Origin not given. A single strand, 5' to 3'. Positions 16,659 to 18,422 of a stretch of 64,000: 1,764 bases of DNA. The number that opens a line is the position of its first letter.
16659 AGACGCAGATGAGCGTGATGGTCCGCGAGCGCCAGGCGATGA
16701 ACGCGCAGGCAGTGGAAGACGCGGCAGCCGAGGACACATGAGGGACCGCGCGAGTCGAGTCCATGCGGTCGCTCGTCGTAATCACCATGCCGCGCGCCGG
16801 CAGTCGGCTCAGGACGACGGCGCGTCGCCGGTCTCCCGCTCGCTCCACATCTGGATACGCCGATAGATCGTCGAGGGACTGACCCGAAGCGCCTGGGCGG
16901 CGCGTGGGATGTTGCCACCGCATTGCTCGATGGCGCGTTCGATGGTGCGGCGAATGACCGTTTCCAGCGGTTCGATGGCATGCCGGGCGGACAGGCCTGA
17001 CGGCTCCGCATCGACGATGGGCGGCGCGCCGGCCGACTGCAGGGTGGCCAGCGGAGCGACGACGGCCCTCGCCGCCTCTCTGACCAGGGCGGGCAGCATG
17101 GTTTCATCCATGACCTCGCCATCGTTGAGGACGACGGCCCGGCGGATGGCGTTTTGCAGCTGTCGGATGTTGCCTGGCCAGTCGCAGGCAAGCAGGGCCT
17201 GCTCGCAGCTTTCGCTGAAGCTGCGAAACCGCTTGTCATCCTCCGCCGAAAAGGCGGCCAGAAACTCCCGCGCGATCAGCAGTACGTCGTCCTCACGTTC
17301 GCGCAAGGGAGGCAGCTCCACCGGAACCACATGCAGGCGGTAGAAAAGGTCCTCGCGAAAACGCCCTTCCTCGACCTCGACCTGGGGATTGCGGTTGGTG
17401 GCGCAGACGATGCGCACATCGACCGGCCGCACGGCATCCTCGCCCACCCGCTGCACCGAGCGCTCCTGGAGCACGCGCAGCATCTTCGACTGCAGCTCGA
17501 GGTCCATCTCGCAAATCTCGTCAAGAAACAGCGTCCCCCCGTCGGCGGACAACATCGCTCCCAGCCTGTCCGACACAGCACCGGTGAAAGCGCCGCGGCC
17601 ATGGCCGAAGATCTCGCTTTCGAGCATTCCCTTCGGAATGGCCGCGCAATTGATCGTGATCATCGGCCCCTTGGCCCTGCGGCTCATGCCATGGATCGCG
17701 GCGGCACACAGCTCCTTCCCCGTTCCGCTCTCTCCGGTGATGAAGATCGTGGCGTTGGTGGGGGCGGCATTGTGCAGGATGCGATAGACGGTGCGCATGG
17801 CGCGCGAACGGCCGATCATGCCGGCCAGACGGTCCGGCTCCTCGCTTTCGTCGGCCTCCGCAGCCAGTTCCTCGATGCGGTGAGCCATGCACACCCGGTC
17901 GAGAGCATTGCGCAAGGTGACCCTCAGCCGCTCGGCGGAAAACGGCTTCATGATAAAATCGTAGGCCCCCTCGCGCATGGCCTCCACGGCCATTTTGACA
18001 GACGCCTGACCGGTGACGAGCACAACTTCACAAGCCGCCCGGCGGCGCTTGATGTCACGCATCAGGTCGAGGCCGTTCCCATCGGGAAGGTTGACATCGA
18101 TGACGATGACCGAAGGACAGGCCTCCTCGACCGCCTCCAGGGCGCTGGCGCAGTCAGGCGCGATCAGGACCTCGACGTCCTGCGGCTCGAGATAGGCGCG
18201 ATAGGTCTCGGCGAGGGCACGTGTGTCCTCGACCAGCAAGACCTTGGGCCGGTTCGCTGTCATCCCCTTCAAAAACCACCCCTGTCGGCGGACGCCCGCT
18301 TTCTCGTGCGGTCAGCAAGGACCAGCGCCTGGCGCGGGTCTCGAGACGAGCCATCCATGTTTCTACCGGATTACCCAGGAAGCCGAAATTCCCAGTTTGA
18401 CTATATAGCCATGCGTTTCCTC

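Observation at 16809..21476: Possible LuxO/Qrr-like circuit in an alphaproteobacterium: orphan LuxO-like activator, BTAD regulator and sigma54-type promoter with sRNA candidates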

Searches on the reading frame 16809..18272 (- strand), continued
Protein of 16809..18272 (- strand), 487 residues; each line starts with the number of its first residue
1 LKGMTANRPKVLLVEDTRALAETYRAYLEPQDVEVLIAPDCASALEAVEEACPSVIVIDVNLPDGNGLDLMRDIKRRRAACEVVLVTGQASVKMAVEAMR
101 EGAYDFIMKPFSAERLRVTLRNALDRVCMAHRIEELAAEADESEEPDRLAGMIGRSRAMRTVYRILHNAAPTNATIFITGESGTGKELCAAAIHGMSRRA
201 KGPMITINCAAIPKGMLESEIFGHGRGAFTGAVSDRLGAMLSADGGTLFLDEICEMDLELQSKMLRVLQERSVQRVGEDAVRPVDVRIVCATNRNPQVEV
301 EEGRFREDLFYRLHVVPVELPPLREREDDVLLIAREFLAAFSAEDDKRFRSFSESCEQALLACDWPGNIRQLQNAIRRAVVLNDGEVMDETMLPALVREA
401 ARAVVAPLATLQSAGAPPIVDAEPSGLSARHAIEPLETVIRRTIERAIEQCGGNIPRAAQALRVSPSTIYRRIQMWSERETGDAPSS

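Call 67: find_encoding_contigs(protein=P0007, flank=8000, max_places=1)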
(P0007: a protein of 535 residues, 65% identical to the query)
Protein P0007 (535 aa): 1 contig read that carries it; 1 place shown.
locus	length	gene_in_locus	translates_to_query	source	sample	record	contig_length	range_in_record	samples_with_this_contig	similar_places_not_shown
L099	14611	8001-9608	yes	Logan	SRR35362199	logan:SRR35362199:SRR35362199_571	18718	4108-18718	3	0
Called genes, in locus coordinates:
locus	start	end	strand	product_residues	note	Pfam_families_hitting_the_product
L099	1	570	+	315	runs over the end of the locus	-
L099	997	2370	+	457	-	PF02624:YcaO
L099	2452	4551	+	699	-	PF03704:BTAD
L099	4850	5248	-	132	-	-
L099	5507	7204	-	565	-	-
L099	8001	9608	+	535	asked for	PF00072:Response_reg, PF13556:HTH_30 (faint), PF00158:Sigma54_activat, PF14532:Sigma54_activ_2, PF07728:AAA_5 (weak), PF25601:AAA_lid_14, PF02954:HTH_8 (weak)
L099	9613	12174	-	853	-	PF00999:Na_H_Exchanger, PF00027:cNMP_binding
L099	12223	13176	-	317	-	PF00892:EamA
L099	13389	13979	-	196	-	PF05708:Peptidase_C92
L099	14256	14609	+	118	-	?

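Call 82: search_protein_families(library=pfam, proteins=[L097:851-2182:+, L097:4857-6533:-, L097:4428-4820:-, L092:6170-6538:-], max_evalue=1)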
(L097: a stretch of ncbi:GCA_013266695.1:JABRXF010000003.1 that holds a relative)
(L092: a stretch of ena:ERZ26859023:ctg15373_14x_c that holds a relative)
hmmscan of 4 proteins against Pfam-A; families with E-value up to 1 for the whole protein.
L097:851-2182:+ (443 aa): 1 family
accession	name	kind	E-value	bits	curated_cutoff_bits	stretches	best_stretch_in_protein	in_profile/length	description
PF02624.21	YcaO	-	1.3e-42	146.8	25.7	1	98-411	1-324/325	YcaO cyclodehydratase, ATP-ad Mg2+-binding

L097:4857-6533:- (558 aa): 1 family
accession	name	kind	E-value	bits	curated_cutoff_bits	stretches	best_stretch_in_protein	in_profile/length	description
PF03098.20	An_peroxidase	-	9.4e-08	31.5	25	1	202-326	209-331/530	Animal haem peroxidase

L097:4428-4820:- (130 aa): 0 families

L092:6170-6538:- (122 aa): 0 families

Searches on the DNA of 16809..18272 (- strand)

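Call 73: search_rna_families(sources=[L037, L024, L056, L084, L092, L097, L099], threshold=gathering)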
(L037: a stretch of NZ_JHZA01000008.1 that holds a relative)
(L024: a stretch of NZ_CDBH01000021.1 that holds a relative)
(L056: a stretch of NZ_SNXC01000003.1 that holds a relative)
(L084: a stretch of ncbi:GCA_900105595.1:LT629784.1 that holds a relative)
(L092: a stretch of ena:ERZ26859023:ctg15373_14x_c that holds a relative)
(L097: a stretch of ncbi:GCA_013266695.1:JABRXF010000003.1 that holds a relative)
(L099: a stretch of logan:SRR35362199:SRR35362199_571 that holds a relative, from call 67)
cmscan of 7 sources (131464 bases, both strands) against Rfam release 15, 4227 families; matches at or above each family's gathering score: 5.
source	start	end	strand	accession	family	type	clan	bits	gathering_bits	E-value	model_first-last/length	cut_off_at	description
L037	13918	14053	+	RF01055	Molybdenum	Cis-reg; riboswitch;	-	98.2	36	8.5e-23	1-135/135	no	Molybdenum/Tungsten riboswitch aptamer (Moco RNA motif)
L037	9678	9776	-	RF00378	Qrr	Gene; sRNA;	-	83.6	50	8.2e-14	1-108/108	no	Qrr RNA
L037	2838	2910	-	RF00005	tRNA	Gene; tRNA;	CL00001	70.8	29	3.7e-13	1-71/71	no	tRNA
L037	2421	2493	-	RF00005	tRNA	Gene; tRNA;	CL00001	70.8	29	3.8e-13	1-71/71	no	tRNA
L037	2577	2649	-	RF00005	tRNA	Gene; tRNA;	CL00001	70.8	29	3.8e-13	1-71/71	no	tRNA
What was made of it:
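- On LuxO (Vibrio-type quorum-sensing response regulator): The Enterovibrio control locus does give Qrr at 83.6 bits (call 73).
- That is the same kind of layout (call 73).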
